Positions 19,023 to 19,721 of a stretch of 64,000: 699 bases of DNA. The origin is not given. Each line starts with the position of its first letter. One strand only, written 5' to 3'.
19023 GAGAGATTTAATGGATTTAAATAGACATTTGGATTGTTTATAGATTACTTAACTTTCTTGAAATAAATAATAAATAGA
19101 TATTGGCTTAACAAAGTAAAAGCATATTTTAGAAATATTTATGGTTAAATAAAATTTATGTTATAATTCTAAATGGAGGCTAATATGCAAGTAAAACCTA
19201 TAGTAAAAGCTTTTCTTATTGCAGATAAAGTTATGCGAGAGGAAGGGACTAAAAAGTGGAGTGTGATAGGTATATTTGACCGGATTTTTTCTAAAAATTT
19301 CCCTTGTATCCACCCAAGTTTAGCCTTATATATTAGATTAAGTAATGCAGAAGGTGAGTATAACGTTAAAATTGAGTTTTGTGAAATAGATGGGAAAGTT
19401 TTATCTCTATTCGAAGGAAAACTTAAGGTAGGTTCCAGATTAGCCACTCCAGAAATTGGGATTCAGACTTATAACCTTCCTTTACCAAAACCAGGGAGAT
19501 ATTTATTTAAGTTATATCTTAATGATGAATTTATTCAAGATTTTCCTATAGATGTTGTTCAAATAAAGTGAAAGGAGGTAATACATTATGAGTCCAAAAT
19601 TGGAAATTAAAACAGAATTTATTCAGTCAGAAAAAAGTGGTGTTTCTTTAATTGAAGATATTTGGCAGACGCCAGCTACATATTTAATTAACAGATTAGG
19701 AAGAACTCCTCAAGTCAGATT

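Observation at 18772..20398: Three-gene uncharacterised cassette inserted immediately 3' of tRNA-Gln behind a 400-bp AT-rich gap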

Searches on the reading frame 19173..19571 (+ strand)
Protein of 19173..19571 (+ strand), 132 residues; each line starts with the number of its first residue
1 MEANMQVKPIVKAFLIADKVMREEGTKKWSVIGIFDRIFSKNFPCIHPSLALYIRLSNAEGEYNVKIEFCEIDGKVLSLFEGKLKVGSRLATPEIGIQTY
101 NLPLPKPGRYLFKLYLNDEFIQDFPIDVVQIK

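Call 5: search_protein_families(library=pfam, proteins=[window:19173-19571:+], max_evalue=1)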
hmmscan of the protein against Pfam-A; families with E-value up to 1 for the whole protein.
window:19173-19571:+ (132 aa): 2 families
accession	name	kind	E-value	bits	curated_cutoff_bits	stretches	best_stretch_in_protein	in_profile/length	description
PF22091.2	DUF6941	-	1.4e-23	84.1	27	1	13-128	2-124/125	Family of unknown function (DUF6941)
PF11721.14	Malectin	-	0.13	12.7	23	0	56-73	70-87/163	Malectin domain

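Call 6: search_protein_families(library=padloc, proteins=[window:19173-19571:+], max_evalue=1)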
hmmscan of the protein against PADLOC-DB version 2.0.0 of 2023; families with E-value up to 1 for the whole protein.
window:19173-19571:+ (132 aa): 0 families

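Call 7: search_protein_families(library=ncbifam, proteins=[window:19173-19571:+], max_evalue=1)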
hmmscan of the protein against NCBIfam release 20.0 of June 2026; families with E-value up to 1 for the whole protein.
window:19173-19571:+ (132 aa): 0 families

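Call 8: search_protein_families(library=phrogs, proteins=[window:19173-19571:+], max_evalue=1)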
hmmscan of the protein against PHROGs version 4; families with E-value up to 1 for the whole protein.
window:19173-19571:+ (132 aa): 0 families

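Call 25: search_solved_structures(query=A2, max_evalue=10)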
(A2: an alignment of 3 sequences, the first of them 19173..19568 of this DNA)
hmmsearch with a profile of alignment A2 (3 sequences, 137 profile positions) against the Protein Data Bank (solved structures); distinct sequences matched with E-value up to 10: 2.
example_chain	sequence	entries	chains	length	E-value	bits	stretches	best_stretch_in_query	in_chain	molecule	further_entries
4y7k_A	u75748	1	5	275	0.062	16.3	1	9-37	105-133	Large conductance mechanosensitive channel protein,Riboflavin synthase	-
7uoo_W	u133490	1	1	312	0.88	12.6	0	60-102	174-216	Ribosome assembly factor MRT4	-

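Call 60: find_related_loci(query=A6, collection=viral_contigs, flank=8000)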
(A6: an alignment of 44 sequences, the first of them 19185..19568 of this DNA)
Query A6 (128 aa) in viral_contigs; peptide patterns used: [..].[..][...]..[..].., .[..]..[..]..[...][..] (x = any residue, [..] = any of these).
30 stretches matched a pattern, but none encodes a relative of the query by tblastn (E <= 1e-3).

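Call 69: search_protein_representatives(alignment_id=A6)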
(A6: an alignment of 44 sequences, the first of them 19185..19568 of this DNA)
Query: 44 sequences, 137 profile positions. Proteins with E-value up to 0.001 (for the whole library): 3676; up to 1e-10: 821; up to 1e-30: 12. The best 150 are listed.
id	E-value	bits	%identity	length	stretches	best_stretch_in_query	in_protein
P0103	2.8e-57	208.6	-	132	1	2-129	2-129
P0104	4.7e-54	198.1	-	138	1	3-133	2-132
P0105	4.6e-42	159.3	-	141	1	3-133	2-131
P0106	4.7e-41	156.0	-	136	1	2-132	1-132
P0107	4.8e-39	149.5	-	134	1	3-131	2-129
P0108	3.9e-38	146.5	-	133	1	3-124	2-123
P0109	3.5e-34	133.7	-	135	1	4-127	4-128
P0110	2.1e-33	131.2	-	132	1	4-119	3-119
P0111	1.4e-32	128.6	-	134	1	5-120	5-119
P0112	1.9e-32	128.1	-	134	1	4-118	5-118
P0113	4.1e-31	123.8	-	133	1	3-131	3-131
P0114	8.7e-31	122.7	-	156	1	5-132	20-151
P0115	1.6e-30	121.8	-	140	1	4-129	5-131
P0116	1.1e-29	119.2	-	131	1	3-130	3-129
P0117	2.1e-29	118.3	-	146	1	3-134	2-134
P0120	4.0e-28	114.1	-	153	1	2-133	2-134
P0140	2.5e-24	101.8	-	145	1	3-130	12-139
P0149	1.0e-23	99.8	-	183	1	4-131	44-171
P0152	1.4e-23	99.4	-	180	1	3-133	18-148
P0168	1.0e-22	96.6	-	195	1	3-131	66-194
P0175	3.9e-22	94.7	-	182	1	4-125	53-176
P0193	5.2e-21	91.1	-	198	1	4-129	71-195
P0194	6.9e-21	90.7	-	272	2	3-128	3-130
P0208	6.3e-20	87.6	-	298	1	4-131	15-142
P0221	2.7e-19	85.5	-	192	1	2-128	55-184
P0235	1.6e-18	83.0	-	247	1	5-126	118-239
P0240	2.5e-18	82.4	-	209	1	5-134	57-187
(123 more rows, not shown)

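Call 70: search_protein_families(library=pfam, proteins=[P0194, P0208, P0235, P0240, P0193, P0168, P0149, P0152, P0175, P0221], max_evalue=0.01)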
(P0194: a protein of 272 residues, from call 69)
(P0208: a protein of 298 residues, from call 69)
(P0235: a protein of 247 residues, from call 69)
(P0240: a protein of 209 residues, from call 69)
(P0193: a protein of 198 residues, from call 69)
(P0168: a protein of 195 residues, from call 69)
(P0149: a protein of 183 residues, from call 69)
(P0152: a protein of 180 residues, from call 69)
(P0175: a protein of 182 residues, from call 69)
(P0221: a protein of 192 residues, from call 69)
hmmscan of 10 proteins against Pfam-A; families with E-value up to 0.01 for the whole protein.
P0194 (272 aa): 1 family
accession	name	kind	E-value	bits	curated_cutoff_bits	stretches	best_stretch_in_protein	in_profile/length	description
PF22091.2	DUF6941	-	1.7e-27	96.6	27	2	147-261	2-124/125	Family of unknown function (DUF6941)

P0208 (298 aa): 1 family
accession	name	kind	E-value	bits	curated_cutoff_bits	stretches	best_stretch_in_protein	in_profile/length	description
PF22091.2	DUF6941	-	7.8e-22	78.4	27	1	21-137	2-124/125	Family of unknown function (DUF6941)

P0235 (247 aa): 1 family
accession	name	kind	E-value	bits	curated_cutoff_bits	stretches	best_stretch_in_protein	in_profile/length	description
PF22091.2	DUF6941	-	1.2e-18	68.1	27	1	123-238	2-123/125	Family of unknown function (DUF6941)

P0240 (209 aa): 1 family
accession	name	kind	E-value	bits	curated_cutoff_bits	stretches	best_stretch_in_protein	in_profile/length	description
PF22091.2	DUF6941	-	4.2e-18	66.3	27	1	63-179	3-124/125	Family of unknown function (DUF6941)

P0193 (198 aa): 1 family
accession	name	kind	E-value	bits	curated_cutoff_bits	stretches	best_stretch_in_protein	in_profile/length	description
PF22091.2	DUF6941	-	2.3e-17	63.9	27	1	78-182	3-114/125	Family of unknown function (DUF6941)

P0168 (195 aa): 1 family
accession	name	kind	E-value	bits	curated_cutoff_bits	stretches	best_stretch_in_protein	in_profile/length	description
PF22091.2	DUF6941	-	2.5e-17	63.8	27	1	74-189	3-124/125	Family of unknown function (DUF6941)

P0149 (183 aa): 1 family
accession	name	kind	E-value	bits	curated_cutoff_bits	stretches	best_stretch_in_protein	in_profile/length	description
PF22091.2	DUF6941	-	4.8e-20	72.6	27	1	50-166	2-124/125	Family of unknown function (DUF6941)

P0152 (180 aa): 1 family
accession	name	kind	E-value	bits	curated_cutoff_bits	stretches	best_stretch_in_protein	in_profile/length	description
PF22091.2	DUF6941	-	9.9e-18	65.1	27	1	25-141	2-124/125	Family of unknown function (DUF6941)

P0175 (182 aa): 1 family
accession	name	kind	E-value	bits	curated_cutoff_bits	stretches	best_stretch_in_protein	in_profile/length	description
PF22091.2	DUF6941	-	2.8e-17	63.7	27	1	58-171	1-118/125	Family of unknown function (DUF6941)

P0221 (192 aa): 1 family
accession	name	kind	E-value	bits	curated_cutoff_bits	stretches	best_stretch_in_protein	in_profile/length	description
PF22091.2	DUF6941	-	6e-15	56.1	27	1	63-183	2-125/125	Family of unknown function (DUF6941)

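Call 71: find_encoding_contigs(protein=P0120, flank=4000, max_places=3)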
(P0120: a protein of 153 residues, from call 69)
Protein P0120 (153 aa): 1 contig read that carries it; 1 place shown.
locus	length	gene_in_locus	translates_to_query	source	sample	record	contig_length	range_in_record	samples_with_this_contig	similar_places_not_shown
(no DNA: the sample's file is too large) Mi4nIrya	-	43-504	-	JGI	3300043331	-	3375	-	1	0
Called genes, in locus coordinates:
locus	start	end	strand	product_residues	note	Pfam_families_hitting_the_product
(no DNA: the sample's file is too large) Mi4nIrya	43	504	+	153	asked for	PF22091:DUF6941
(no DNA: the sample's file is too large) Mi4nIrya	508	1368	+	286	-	PF01261:AP_endonuc_2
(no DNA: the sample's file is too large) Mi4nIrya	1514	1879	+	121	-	-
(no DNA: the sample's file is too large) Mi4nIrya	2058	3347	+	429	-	PF00884:Sulfatase, PF01663:Phosphodiest (faint), PF16347:SGSH_C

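Call 72: find_encoding_contigs(protein=P0113, flank=4000, max_places=2)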
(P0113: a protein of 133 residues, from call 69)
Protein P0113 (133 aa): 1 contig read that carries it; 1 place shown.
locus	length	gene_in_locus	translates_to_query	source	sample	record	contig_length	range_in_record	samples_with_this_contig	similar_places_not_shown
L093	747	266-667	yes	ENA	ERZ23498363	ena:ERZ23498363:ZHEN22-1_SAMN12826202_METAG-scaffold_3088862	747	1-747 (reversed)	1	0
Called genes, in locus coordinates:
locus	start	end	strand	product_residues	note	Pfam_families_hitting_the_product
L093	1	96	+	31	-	?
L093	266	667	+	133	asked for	PF22091:DUF6941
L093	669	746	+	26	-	?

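Call 73: find_encoding_contigs(protein=P0117, flank=4000, max_places=2)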
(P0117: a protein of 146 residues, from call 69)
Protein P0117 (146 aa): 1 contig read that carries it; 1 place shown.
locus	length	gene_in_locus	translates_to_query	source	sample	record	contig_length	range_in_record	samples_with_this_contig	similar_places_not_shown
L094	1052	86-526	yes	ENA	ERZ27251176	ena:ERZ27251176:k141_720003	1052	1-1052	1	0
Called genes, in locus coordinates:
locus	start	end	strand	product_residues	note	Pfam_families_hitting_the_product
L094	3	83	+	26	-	?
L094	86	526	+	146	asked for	PF22091:DUF6941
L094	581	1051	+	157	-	?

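Call 74: find_encoding_contigs(protein=P0140, flank=4000, max_places=2)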
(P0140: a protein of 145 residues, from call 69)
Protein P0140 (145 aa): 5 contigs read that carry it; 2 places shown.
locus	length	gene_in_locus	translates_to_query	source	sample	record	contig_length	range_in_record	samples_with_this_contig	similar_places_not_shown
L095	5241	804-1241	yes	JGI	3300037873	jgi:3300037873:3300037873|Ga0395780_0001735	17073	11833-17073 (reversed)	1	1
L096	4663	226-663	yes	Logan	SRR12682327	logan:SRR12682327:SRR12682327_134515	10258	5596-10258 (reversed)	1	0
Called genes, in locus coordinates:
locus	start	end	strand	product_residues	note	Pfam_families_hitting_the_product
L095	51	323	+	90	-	PF00216:Bac_DNA_binding, PF18291:HU-HIG (weak)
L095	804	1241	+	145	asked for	PF22091:DUF6941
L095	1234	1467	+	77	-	-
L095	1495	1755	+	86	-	PF05016:ParE_toxin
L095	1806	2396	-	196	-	-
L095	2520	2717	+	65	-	PF12728:HTH_17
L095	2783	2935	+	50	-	-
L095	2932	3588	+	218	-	PF12965:DUF3854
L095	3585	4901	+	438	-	-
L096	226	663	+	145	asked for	PF22091:DUF6941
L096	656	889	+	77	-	-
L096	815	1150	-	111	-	-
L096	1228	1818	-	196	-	-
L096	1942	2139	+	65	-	PF12728:HTH_17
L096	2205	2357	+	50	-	-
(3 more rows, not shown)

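Call 80: search_solved_structures(query=A7, max_evalue=10, show_alignments=2)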
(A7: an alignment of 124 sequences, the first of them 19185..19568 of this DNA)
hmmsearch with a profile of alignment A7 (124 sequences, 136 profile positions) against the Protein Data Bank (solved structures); distinct sequences matched with E-value up to 10: 17.
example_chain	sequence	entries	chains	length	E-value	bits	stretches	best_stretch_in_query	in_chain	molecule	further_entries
2j3s_A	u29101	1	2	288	0.43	13.6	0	103-128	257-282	FILAMIN-A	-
4bhu_A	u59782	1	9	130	0.48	13.4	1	74-128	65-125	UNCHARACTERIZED PROTEIN YUAB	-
4bhu_I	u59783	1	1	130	0.5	13.3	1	74-128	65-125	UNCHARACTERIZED PROTEIN YUAB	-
4h5s_B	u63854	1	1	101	0.65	13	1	91-117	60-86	Cell adhesion molecule 1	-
8d4r_D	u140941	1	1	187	0.73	12.8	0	72-111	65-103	35O22 Fab heavy chain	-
2mtp_A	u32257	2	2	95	1.3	12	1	103-129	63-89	Filamin-A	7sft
2k9u_A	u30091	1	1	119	1.3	12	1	103-129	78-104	Gamma filamin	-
9nry_X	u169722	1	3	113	1.3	12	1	57-123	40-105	single domain antibody (nanobody) V2C3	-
9lxg_A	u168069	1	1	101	1.3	12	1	103-129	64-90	Filamin-A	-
2w0p_A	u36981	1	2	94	1.3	12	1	103-129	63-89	FILAMIN-A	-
5jds_A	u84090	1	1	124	1.4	11.9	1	64-132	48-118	Programmed cell death 1 ligand 1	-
7oyc_S1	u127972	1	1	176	1.4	11.9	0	39-97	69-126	60S ribosomal protein L18a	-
1xau_A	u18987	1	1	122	1.4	11.9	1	88-132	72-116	B- and T-lymphocyte attenuator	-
2brq_A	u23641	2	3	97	1.4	11.9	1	103-129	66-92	FILAMIN A | FILAMIN-A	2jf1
9lwx_D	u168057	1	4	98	1.5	11.8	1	103-129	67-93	Filamin-A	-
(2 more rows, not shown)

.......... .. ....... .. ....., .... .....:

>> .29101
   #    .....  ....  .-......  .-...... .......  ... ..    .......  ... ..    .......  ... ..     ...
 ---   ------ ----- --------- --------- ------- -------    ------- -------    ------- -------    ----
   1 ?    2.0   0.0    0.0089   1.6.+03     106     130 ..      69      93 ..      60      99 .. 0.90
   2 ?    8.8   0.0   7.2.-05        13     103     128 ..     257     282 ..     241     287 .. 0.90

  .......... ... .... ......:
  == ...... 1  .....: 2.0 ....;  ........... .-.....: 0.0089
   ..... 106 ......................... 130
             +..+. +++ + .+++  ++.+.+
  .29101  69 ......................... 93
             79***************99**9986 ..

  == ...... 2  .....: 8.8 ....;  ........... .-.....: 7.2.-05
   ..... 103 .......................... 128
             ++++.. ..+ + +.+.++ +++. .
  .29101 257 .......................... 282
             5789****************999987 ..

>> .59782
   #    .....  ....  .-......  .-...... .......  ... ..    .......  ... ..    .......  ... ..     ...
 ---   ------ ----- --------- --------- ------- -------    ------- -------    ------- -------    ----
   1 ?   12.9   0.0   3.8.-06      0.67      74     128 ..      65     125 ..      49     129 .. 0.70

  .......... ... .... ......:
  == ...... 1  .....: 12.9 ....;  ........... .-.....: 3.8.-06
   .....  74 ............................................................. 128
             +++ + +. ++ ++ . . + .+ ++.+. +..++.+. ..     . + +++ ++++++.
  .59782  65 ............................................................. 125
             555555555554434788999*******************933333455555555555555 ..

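Call 96: find_encoding_contigs(protein=P0115, flank=4000, max_places=3)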
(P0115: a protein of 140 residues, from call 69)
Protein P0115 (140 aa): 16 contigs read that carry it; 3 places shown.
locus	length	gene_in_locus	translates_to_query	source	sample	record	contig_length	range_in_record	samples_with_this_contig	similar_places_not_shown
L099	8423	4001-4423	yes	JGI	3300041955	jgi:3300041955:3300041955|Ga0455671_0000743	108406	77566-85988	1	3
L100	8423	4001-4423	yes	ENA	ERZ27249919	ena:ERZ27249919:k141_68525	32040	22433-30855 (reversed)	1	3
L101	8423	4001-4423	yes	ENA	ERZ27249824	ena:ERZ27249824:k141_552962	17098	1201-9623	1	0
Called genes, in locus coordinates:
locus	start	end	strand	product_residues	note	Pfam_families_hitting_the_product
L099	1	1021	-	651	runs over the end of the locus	PF26549:Tricorn_N (faint), PF02129:Peptidase_S15, PF01738:DLH, PF12146:Hydrolase_4 (faint), PF20434:BD-FAE, PF00326:Peptidase_S9, PF00561:Abhydrolase_1 (faint), PF12697:Abhydrolase_6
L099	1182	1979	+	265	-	-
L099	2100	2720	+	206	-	PF00702:Hydrolase, PF13419:HAD_2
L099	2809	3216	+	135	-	PF00583:Acetyltransf_1, PF13673:Acetyltransf_10, PF12568:PanZ (weak), PF13508:Acetyltransf_7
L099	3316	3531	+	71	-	-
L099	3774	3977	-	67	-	-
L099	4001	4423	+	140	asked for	PF22091:DUF6941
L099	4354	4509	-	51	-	-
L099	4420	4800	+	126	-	-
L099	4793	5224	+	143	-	-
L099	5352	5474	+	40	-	-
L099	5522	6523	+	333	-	PF13088:BNR_2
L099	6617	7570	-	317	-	PF02678:Pirin, PF05726:Pirin_C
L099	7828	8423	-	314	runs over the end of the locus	PF01208:URO-D (weak)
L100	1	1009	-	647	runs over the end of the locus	PF26549:Tricorn_N (faint), PF02129:Peptidase_S15, PF01738:DLH, PF12146:Hydrolase_4 (faint), PF20434:BD-FAE, PF00326:Peptidase_S9, PF12697:Abhydrolase_6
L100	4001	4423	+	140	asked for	PF22091:DUF6941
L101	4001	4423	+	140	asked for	PF22091:DUF6941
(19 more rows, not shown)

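Call 108: search_dna_similar(query=window:19185-19568:+, collection=plasmids, mode=protein, max_evalue=0.001, max_rows=20)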
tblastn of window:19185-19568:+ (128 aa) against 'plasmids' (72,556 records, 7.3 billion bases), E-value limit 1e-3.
No match.

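Call 109: search_dna_similar(query=window:19185-19568:+, collection=phages, mode=protein, max_evalue=0.01, max_rows=15)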
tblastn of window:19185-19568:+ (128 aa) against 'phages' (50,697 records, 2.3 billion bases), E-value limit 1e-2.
No match.

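Call 111: search_dna_similar(query=P0140, collection=plasmids, mode=protein, max_evalue=0.001, max_rows=20)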
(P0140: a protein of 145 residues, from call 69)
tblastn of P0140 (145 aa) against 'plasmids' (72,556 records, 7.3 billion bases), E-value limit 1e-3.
No match.
